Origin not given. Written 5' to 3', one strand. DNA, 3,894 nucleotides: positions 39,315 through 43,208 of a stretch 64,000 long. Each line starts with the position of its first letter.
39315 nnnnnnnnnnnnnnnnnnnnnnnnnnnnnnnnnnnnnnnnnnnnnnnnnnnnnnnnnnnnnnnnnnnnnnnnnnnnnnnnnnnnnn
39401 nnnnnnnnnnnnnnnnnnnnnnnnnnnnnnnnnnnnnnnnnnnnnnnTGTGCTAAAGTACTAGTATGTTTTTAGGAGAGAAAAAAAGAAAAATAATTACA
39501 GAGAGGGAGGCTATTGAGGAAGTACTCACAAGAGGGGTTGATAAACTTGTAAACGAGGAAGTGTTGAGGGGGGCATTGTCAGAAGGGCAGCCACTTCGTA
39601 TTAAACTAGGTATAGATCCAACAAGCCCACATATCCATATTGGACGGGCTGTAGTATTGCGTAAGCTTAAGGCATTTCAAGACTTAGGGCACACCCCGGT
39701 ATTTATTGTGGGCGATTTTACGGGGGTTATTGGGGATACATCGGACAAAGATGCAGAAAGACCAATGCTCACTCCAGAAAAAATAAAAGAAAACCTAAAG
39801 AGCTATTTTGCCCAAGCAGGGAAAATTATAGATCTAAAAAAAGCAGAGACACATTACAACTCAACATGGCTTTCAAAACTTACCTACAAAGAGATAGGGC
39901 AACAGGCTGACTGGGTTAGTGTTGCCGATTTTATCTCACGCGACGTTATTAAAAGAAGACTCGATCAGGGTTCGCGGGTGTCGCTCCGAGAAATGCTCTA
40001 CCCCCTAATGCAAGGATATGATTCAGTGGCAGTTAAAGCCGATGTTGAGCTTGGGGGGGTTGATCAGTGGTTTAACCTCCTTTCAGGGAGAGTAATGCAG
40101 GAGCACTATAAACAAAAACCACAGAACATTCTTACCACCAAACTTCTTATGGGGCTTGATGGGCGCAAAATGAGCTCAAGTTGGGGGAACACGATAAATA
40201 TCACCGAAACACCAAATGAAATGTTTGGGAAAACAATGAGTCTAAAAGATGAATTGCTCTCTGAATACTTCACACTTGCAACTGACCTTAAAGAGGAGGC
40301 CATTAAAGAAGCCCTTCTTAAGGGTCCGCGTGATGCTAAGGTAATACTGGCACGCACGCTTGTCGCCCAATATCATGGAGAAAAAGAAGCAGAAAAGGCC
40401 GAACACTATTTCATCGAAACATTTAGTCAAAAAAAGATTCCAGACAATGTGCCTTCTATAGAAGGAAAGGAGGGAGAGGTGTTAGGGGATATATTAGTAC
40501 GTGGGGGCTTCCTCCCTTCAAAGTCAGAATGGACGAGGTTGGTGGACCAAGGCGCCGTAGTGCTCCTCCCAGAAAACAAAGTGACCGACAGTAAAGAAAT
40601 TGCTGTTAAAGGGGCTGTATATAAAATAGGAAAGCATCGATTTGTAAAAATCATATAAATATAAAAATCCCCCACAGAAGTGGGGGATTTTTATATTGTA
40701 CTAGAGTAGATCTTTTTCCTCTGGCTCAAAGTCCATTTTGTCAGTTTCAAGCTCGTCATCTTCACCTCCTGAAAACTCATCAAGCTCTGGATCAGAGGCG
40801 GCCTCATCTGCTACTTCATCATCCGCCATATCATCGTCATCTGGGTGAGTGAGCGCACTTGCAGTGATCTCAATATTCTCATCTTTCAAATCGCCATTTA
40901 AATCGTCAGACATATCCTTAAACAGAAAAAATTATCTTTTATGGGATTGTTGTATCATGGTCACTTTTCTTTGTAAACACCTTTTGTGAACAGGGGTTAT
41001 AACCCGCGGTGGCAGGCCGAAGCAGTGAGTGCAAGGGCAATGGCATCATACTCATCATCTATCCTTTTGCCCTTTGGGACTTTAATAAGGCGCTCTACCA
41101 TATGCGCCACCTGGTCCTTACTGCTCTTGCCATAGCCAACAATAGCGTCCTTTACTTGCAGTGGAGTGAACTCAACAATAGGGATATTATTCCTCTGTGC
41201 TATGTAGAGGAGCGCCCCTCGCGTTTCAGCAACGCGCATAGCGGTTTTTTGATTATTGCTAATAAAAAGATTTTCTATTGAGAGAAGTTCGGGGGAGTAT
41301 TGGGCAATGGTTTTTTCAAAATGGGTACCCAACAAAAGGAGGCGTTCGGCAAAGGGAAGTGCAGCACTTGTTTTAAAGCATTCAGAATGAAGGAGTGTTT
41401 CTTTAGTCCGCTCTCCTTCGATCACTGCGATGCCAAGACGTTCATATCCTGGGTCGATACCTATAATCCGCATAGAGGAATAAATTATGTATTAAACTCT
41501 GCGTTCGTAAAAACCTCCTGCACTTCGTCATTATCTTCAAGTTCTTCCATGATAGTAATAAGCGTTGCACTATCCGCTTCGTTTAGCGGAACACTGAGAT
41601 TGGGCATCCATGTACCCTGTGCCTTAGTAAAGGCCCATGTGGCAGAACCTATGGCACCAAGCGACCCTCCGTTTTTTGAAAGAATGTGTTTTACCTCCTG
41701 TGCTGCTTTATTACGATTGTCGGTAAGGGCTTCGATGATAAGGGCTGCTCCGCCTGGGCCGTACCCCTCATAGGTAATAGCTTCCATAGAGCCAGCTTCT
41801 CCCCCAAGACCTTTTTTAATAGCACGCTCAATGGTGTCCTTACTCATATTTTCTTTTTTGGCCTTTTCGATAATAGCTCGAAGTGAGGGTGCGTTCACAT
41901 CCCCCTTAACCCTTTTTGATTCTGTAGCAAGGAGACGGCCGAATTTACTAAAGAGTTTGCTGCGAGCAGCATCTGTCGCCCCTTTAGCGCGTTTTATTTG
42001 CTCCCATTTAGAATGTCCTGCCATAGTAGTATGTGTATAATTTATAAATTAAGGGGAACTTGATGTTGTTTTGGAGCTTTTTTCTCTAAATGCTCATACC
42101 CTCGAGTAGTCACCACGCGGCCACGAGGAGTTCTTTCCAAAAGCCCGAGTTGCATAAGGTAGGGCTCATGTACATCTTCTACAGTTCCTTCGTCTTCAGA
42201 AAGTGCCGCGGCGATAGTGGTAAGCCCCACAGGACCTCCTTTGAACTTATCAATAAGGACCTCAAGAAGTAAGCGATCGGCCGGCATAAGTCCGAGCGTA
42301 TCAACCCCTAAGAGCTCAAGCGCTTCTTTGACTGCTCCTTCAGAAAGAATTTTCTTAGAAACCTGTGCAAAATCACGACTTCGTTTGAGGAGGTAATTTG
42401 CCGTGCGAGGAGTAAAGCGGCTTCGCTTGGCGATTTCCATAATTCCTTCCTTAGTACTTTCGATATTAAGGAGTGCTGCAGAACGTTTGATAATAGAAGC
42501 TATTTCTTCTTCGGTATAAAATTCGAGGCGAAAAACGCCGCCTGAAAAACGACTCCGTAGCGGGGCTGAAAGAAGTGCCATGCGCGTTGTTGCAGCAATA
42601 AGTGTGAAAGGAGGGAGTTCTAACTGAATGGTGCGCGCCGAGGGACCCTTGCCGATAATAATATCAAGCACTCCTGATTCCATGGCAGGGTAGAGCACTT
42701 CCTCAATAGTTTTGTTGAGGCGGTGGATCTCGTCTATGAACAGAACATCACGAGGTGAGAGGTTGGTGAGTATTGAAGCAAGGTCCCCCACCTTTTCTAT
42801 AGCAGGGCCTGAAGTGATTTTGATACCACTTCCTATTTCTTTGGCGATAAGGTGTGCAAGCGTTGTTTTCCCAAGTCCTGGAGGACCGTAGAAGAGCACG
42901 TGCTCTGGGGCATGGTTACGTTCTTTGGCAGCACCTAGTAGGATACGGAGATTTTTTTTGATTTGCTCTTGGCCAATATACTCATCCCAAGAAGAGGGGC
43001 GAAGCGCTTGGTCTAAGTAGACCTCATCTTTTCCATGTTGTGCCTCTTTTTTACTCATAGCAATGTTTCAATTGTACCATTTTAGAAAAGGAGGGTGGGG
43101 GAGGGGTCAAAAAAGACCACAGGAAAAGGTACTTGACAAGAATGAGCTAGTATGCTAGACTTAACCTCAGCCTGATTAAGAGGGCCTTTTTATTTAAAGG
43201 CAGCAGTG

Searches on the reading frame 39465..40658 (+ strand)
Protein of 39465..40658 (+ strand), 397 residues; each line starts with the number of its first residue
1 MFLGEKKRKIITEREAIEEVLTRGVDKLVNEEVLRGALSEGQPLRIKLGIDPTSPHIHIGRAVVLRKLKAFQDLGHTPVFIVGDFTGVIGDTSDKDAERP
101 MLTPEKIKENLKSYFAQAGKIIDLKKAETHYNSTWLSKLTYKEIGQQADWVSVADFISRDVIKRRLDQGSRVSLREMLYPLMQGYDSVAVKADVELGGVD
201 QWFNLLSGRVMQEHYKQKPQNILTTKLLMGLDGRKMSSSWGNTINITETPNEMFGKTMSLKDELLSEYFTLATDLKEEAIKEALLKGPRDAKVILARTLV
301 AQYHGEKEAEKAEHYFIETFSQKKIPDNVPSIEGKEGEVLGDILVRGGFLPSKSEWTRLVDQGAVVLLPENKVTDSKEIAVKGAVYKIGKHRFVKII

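Call 71: search_protein_families(library=pfam, proteins=[window:39465-40658:+], max_evalue=0.00001)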
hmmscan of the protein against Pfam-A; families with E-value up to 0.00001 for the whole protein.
window:39465-40658:+ (397 aa): 1 family
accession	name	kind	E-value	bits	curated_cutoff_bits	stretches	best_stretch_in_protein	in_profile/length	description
PF00579.31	tRNA-synt_1b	-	1.6e-67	228.4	21.1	1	41-320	3-291/292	tRNA synthetases class I (W and Y)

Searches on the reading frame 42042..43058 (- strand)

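Call 71: search_protein_families(library=pfam, proteins=[window:42042-43058:-], max_evalue=0.00001)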
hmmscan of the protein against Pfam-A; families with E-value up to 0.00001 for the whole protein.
window:42042-43058:- (338 aa): 6 families
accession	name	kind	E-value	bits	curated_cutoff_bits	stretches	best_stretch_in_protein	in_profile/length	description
PF05496.18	RuvB_N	-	2.5e-72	242.3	27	1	19-172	1-154/159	Holliday junction DNA helicase RuvB P-loop domain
PF05491.19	RuvB_C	-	2.1e-23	82.5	24.7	1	255-325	2-72/72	RuvB C-terminal winged helix domain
PF17864.7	AAA_lid_4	-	1.1e-22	79.9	27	1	181-253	1-74/74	RuvB AAA lid domain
PF00004.35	AAA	-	3.9e-19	69.8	21.2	1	54-172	1-124/131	ATPase family associated with various cellular activities (AAA)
PF07728.20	AAA_5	-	2.5e-08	34.4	22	1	53-171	1-139/139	AAA domain (dynein-related subfamily)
PF06068.19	TIP49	-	9.2e-08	32.1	23.8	0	25-82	24-81/347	TIP49 P-loop domain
